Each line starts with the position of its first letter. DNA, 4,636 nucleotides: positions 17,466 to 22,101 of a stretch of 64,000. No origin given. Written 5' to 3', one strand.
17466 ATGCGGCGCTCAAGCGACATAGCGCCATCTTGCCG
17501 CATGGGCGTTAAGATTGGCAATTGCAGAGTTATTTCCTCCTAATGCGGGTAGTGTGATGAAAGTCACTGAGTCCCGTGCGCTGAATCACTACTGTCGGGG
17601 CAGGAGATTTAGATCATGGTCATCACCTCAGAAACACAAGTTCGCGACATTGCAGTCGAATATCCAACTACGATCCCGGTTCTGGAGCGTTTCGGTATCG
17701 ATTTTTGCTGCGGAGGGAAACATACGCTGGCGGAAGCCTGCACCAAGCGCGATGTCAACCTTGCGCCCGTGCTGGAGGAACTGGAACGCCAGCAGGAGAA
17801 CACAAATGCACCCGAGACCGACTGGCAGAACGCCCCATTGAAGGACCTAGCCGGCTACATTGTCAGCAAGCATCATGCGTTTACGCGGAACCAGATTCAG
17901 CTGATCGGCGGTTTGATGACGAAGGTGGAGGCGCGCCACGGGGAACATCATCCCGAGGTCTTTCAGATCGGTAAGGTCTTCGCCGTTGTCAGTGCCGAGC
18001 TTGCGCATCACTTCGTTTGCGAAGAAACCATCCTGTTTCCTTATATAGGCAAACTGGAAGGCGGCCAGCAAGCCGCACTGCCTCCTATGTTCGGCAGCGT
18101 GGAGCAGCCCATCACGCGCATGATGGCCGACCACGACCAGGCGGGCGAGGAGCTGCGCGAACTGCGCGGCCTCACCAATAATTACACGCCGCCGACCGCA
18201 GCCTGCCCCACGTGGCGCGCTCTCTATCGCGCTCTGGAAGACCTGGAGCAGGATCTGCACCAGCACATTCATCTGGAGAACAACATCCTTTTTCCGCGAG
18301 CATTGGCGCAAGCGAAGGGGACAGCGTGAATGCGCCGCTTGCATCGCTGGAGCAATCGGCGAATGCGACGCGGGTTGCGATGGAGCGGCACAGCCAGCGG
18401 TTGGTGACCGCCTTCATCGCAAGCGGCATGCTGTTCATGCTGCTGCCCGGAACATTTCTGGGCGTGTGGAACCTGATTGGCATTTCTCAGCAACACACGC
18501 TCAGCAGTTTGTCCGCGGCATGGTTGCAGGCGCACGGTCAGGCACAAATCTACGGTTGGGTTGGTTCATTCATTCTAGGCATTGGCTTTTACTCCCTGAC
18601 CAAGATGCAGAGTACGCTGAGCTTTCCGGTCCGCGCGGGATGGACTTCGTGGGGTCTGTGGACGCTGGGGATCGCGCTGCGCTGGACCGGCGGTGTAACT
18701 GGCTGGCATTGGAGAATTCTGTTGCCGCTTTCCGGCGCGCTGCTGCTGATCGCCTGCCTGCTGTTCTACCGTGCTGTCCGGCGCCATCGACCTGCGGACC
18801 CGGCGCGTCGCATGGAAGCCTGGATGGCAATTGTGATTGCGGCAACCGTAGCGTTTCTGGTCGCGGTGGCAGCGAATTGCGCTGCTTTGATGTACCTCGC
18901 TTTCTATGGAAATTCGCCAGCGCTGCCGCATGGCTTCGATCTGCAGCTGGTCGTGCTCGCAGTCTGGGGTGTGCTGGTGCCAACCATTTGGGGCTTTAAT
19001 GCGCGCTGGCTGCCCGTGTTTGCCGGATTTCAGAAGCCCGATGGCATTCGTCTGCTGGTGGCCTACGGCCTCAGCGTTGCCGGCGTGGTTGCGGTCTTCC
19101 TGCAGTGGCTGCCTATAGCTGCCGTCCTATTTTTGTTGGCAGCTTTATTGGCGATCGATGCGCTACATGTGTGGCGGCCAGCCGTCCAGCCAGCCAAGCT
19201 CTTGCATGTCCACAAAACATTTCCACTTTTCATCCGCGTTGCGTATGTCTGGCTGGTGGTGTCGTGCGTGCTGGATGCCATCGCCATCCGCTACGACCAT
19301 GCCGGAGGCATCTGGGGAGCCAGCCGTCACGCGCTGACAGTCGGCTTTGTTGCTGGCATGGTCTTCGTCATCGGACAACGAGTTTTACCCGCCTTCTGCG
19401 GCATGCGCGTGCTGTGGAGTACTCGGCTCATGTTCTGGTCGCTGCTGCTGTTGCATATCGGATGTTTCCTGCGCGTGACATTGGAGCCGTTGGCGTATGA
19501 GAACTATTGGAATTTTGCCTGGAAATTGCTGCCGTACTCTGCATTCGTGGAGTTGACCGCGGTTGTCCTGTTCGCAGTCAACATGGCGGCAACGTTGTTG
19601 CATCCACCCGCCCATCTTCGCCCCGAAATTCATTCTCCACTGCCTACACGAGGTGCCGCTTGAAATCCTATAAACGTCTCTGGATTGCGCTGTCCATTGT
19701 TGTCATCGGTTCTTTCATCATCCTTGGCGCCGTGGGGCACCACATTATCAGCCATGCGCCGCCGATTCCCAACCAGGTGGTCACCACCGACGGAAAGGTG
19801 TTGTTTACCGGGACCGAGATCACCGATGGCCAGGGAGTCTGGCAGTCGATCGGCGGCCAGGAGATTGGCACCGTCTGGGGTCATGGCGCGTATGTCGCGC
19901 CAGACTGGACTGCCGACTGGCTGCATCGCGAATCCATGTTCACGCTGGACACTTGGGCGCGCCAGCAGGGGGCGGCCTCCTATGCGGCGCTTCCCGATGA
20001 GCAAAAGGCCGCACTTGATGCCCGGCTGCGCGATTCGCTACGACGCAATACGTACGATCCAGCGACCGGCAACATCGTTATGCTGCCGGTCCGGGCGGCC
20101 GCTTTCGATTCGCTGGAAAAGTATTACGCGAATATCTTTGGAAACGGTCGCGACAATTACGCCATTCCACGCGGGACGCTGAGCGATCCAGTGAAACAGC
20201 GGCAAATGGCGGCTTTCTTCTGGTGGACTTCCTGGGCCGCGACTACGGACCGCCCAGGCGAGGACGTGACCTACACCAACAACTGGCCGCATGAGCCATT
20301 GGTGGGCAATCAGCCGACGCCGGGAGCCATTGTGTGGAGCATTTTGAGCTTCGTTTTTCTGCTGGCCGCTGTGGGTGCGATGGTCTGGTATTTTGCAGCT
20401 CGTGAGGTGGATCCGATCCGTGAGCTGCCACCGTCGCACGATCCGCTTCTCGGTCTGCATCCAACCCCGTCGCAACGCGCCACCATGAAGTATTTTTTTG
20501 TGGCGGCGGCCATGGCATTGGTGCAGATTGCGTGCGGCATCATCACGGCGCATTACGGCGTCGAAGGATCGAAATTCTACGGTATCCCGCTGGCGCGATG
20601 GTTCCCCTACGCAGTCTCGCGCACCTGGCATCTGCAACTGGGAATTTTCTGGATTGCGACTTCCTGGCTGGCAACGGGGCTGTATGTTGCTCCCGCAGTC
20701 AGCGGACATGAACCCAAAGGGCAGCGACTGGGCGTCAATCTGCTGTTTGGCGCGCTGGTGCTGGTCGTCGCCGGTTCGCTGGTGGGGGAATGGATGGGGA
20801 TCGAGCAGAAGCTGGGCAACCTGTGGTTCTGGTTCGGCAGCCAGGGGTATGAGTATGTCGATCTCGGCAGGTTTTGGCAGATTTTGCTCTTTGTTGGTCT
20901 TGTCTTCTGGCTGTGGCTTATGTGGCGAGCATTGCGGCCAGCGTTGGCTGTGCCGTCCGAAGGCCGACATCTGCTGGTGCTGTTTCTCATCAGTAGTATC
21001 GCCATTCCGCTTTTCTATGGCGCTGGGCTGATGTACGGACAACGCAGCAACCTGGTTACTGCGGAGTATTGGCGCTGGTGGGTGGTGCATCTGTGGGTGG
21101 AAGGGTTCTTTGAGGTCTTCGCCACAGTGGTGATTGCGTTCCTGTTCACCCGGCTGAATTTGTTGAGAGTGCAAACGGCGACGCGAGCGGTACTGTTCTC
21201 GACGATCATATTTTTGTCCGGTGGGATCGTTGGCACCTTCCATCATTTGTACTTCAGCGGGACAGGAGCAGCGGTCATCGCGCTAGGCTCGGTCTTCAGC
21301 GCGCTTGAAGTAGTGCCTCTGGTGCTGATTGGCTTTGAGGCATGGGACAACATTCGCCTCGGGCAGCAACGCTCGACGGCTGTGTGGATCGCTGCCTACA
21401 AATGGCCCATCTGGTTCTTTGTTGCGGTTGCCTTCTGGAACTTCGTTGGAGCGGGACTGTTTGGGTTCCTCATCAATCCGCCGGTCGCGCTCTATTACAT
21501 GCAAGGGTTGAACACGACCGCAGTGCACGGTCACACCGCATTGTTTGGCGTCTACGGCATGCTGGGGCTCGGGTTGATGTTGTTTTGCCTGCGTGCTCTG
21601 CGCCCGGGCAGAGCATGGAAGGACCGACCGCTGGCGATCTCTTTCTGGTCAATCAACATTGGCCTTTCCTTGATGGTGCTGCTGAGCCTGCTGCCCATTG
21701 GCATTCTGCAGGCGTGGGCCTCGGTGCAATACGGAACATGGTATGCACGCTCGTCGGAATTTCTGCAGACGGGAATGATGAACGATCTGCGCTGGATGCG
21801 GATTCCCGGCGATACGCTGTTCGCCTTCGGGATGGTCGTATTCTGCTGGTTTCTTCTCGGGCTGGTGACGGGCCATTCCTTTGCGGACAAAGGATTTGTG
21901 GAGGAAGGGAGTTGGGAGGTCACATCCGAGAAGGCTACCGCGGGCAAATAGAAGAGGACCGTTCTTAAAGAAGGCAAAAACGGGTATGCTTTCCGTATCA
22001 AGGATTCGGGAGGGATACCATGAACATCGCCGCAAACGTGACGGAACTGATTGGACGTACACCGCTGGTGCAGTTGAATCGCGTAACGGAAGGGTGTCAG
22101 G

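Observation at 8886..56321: Six promoter-proximal GTGA-N6-TCAC palindromes define a putative Cu / NO / low-O2 stress regulon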

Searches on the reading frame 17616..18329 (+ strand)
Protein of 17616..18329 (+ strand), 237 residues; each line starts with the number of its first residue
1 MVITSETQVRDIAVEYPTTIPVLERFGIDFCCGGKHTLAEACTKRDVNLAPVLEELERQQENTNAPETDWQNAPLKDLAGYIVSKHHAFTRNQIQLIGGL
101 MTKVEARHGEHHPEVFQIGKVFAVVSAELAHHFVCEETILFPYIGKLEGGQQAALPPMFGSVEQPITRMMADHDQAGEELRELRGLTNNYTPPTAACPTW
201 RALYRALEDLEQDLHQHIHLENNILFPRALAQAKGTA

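Call 7: search_protein_families(library=pfam, proteins=[window:17616-18329:+])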
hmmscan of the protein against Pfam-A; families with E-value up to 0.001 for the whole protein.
window:17616-18329:+ (237 aa): 2 families
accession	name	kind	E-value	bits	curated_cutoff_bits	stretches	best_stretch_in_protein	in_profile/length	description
PF04405.19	ScdA_N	-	3.3e-19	68.7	32.5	1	7-59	3-55/56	Domain of Unknown function (DUF542)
PF01814.28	Hemerythrin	-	3.6e-18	66.7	25.3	1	83-229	6-127/127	Hemerythrin HHE cation binding domain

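Call 10: search_protein_families(library=ncbifam, proteins=[window:17616-18329:+], max_evalue=0.01)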
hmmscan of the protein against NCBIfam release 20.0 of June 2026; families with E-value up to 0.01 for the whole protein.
window:17616-18329:+ (237 aa): 6 families
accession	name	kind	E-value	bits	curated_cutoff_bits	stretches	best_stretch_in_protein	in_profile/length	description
TIGR03652.1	FeS_repair_RIC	equivalog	2e-73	246.8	204.7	1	9-229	1-216/216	iron-sulfur cluster repair di-iron protein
NF008221.0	PRK10992.1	equivalog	1.3e-55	188.2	254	1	6-232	5-219/220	iron-sulfur cluster repair protein YtfE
NF009777.0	PRK13276.1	equivalog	4.1e-41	141.2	259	1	3-228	2-222/224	iron-sulfur cluster repair di-iron protein ScdA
NF041614.1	FeSrepair_DnrN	equivalog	5.9e-26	91.6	300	1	68-231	5-156/157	iron-sulfur cluster repair protein DnrN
TIGR03980.1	prismane_assoc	subfamily_domain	0.00044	20.2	44.95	1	3-56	1-57/58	hybrid cluster protein-associated redox disulfide domain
NF053874.1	persist_PA2171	equivalog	0.0047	16.7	190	0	206-230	35-58/157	PA2171 family ribosome-binding persister protein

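Call 12: find_encoding_contigs(protein=window:17616-18329:+, flank=10000, max_places=10)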
Protein window:17616-18329:+ (237 aa): 3 contigs read that carry it; 1 place shown.
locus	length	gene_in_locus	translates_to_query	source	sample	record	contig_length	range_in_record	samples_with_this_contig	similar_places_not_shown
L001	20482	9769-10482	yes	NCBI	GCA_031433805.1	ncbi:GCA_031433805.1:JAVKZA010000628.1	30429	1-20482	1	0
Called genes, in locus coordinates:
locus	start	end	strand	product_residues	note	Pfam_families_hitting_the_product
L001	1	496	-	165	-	?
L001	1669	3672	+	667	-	PF14508:GH97_N, PF10566:Glyco_hydro_97, PF14509:GH97_C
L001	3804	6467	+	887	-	PF00370:FGGY_N, PF01869:BcrAD_BadFG (faint), PF02782:FGGY_C, PF01232:Mannitol_dh, PF08125:Mannitol_dh_C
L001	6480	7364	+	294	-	PF08450:SGL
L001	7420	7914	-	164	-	PF01042:Ribonuc_L-PSP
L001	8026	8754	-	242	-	PF13640:2OG-FeII_Oxy_3, PF13661:2OG-FeII_Oxy_4 (weak)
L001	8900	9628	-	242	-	PF00027:cNMP_binding, PF13545:HTH_Crp_2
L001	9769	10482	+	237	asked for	PF04405:ScdA_N, PF01814:Hemerythrin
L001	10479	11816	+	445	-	PF05940:NnrS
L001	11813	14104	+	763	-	PF22085:NorB_cytochrome_c-like, PF00115:COX1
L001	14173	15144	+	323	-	PF00291:PALP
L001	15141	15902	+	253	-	PF00132:Hexapep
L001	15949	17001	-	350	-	PF12801:Fer4_5, PF00037:Fer4 (faint), PF12801:Fer4_5, PF12837:Fer4_6 (faint), PF13187:Fer4_9 (faint), PF13237:Fer4_10 (weak), PF14697:Fer4_21 (weak)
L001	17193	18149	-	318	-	PF00294:PfkB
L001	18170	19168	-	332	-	PF06800:Sugar_transport (weak), PF07168:Ureide_permease, PF07857:TMEM144 (weak)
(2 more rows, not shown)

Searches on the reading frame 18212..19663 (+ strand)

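Call 7: search_protein_families(library=pfam, proteins=[window:18212-19663:+])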
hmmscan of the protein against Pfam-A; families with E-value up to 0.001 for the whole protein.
window:18212-19663:+ (483 aa): 1 family
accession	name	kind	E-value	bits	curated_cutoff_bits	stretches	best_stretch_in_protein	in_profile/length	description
PF05940.17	NnrS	-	1.2e-09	38.5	28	1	82-465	21-370/371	NnrS protein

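Call 10: search_protein_families(library=ncbifam, proteins=[window:18212-19663:+], max_evalue=0.01)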
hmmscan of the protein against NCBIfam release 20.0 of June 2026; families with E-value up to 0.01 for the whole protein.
window:18212-19663:+ (483 aa): 0 families

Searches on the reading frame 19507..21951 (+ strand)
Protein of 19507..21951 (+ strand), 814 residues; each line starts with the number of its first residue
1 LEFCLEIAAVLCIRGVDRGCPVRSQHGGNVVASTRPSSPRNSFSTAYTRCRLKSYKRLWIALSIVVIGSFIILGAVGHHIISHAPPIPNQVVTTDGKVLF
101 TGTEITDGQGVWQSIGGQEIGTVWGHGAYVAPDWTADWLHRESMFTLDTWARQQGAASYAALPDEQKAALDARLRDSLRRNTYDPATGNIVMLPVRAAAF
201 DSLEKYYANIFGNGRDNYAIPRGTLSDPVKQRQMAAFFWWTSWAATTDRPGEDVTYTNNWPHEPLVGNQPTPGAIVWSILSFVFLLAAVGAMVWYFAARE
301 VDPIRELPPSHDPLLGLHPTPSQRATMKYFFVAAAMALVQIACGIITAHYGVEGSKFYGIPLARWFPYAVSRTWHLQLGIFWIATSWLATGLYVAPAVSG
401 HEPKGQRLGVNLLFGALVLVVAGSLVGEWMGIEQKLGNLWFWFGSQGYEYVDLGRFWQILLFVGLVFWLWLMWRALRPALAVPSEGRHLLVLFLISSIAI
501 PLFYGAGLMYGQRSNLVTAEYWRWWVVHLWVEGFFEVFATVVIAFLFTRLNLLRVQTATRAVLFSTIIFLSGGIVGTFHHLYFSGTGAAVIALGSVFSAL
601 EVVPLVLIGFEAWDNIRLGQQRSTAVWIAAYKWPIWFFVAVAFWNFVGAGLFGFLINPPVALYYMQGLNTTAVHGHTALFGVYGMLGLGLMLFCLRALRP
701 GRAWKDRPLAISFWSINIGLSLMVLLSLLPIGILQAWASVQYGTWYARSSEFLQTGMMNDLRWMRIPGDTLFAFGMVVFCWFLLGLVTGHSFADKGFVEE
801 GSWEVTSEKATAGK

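Call 7: search_protein_families(library=pfam, proteins=[window:19507-21951:+])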
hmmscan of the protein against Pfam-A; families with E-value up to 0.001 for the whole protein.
window:19507-21951:+ (814 aa): 2 families
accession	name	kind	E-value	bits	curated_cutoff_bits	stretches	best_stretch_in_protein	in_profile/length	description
PF22085.1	NorB_cytochrome_c-like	-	5.1e-69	232.7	29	1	88-262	1-181/181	Nitric oxide reductase subunit B, cytochrome c-like domain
PF00115.25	COX1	-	1.2e-57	196.2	34.8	1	325-770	2-435/436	Cytochrome C and Quinol oxidase polypeptide I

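Call 10: search_protein_families(library=ncbifam, proteins=[window:19507-21951:+], max_evalue=0.01)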
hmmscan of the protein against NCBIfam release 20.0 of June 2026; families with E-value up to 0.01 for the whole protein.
window:19507-21951:+ (814 aa): 0 families
